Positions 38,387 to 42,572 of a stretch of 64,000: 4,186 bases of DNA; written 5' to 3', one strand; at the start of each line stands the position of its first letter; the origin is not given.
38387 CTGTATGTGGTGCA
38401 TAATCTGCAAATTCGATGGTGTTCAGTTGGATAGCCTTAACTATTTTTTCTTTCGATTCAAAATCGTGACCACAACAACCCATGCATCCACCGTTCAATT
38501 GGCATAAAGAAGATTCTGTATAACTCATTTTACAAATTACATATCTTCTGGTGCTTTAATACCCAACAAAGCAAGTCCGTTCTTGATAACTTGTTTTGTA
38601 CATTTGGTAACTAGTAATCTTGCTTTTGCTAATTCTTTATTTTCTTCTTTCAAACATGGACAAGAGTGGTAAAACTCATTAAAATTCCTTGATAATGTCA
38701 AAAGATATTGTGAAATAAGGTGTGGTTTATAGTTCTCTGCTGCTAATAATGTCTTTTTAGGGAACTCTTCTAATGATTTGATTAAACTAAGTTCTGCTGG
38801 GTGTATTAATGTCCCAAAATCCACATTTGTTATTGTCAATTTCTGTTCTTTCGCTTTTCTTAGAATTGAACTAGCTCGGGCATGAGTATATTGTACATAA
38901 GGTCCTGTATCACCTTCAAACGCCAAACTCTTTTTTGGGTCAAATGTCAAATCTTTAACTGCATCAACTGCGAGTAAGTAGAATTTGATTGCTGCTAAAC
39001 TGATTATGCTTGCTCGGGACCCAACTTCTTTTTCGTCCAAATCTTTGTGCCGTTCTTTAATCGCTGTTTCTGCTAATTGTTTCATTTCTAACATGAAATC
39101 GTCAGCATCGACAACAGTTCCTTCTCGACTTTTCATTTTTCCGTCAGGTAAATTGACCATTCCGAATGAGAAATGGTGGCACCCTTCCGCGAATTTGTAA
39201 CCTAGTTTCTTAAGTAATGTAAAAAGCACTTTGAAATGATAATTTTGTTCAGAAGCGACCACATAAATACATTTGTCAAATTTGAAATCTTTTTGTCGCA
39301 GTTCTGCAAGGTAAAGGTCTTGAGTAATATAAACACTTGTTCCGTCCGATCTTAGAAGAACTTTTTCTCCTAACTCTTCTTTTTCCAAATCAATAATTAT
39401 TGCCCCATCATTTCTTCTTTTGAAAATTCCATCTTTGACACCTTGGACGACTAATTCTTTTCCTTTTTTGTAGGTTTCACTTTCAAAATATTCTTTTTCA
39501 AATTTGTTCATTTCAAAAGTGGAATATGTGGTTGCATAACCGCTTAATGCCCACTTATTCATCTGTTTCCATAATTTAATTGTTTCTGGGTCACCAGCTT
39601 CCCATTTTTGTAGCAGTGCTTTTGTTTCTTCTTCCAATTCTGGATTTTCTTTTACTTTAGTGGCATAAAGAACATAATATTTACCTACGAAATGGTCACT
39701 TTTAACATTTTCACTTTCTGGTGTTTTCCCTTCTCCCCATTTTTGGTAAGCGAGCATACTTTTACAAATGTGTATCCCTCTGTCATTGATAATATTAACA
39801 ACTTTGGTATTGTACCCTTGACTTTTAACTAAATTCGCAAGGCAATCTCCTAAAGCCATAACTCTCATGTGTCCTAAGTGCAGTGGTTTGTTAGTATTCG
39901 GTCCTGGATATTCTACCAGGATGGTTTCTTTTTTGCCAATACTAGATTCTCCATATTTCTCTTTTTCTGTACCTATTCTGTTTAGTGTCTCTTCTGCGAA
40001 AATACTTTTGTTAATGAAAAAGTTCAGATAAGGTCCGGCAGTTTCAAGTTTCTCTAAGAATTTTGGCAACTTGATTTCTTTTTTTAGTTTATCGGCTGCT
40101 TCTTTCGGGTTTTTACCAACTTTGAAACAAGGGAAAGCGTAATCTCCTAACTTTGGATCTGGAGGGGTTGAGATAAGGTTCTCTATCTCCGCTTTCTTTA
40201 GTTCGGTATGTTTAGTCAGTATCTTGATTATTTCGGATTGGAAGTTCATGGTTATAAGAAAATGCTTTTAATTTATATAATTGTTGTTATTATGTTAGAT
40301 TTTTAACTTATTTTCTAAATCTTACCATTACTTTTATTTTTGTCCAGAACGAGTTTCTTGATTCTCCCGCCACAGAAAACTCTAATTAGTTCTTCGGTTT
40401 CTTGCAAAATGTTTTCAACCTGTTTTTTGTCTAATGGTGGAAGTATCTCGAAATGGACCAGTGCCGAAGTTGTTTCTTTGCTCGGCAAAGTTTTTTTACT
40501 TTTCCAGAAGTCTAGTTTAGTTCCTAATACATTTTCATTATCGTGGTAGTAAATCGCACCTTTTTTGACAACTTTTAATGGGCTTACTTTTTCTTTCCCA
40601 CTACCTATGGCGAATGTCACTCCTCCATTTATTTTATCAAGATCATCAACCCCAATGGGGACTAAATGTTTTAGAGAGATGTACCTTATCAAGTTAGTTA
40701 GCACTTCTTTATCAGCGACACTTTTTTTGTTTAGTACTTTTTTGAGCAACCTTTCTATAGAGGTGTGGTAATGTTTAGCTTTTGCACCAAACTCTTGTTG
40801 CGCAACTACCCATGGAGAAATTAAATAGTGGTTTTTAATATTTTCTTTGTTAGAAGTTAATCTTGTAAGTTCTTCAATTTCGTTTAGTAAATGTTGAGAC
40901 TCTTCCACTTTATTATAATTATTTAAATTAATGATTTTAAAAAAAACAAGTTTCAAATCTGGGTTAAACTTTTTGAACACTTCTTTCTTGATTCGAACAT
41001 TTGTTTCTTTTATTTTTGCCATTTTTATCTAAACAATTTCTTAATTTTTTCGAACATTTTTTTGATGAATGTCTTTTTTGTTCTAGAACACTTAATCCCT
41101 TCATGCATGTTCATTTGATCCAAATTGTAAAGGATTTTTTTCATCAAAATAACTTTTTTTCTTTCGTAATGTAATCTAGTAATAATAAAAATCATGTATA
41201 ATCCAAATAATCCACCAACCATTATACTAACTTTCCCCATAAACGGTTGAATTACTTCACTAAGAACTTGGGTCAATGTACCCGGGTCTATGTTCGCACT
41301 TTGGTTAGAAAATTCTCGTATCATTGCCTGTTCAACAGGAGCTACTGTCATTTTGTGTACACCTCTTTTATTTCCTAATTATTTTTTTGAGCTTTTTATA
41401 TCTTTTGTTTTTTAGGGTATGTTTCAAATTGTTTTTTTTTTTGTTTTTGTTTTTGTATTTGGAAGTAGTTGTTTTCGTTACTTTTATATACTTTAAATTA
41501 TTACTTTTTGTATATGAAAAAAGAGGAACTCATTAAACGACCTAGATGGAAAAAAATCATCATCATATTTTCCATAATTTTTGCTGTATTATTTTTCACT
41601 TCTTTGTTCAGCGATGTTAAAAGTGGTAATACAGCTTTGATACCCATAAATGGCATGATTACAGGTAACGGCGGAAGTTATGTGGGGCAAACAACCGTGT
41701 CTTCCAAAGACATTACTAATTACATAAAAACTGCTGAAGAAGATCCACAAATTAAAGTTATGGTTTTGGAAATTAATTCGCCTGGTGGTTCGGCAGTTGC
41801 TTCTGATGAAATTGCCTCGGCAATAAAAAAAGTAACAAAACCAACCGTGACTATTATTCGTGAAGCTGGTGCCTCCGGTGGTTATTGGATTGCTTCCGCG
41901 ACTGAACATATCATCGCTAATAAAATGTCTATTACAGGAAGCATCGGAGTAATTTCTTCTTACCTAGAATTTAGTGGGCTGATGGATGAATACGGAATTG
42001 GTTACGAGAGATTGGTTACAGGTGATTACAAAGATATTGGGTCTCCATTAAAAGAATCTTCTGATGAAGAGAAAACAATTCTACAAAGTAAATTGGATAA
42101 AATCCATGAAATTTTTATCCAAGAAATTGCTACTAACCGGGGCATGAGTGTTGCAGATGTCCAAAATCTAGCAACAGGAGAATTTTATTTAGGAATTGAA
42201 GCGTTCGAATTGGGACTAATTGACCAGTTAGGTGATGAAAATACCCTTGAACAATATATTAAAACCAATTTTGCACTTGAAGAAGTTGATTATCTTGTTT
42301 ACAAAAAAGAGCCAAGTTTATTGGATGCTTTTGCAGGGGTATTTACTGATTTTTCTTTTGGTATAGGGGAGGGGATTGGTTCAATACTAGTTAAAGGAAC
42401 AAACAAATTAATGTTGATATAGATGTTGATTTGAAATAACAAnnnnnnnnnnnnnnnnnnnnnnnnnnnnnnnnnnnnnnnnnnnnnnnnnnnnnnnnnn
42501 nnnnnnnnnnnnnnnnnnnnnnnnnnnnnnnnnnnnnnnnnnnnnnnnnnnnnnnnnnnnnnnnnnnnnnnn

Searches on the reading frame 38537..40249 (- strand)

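Call 31: search_protein_families(library=pfam, proteins=[window:38537-40249:-], max_evalue=0.00001)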
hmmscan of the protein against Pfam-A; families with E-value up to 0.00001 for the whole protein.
window:38537-40249:- (570 aa): 3 families
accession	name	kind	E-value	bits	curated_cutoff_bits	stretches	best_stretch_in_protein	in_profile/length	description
PF00750.26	tRNA-synt_1d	-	1.5e-48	166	23.3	1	92-437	5-348/349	tRNA synthetases class I (R), catalytic domain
PF05746.21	DALR_1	-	1.9e-35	121.9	22.3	1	452-570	1-117/117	DALR anticodon binding domain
PF03485.21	Arg_tRNA_synt_N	-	8.2e-13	49.2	21.5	1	3-79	3-85/85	Arginyl tRNA synthetase N terminal domain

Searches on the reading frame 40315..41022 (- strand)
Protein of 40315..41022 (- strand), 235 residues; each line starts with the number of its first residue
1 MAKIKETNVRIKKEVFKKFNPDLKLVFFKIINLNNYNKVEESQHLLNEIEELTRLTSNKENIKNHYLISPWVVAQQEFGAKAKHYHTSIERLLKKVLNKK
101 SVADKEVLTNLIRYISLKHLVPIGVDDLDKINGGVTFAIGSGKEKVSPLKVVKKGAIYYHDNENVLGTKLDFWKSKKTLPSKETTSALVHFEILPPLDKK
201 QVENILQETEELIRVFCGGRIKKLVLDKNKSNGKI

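Call 31: search_protein_families(library=pfam, proteins=[window:40315-41022:-], max_evalue=0.00001)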
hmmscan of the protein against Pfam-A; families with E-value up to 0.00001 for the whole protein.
window:40315-41022:- (235 aa): 1 family
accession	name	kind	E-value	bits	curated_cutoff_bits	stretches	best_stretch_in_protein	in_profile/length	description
PF03483.22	B3_4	-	6.8e-08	32.8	29.3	1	78-203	9-159/174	B3/4 domain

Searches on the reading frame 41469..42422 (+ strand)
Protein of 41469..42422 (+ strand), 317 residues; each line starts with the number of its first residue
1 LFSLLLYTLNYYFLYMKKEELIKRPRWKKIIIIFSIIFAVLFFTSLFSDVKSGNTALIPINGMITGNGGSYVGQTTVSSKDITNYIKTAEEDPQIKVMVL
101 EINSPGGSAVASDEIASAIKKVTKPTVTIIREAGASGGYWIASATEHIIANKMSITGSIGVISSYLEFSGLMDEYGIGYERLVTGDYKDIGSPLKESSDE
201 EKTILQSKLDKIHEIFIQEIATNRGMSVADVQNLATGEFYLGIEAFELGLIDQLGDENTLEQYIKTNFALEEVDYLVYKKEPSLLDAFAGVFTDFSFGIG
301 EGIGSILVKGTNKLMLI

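Call 31: search_protein_families(library=pfam, proteins=[window:41469-42422:+], max_evalue=0.00001)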
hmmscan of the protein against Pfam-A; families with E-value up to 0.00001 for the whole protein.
window:41469-42422:+ (317 aa): 4 families
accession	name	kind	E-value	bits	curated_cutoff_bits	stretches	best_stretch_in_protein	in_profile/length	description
PF01343.23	Peptidase_S49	-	1e-40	139.6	24.9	1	120-264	3-147/154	Peptidase family S49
PF25145.1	NfeD1b_N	-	2.1e-09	37.7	40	1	84-163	21-99/189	NfeD1b, N-terminal domain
PF01972.22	SDH_protease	-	1.2e-07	31.4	31.3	1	79-159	78-155/286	ClpP-like SDH-type serine proteinase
PF00574.28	CLP_protease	-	3e-07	30.9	20.2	0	79-146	30-97/182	Clp protease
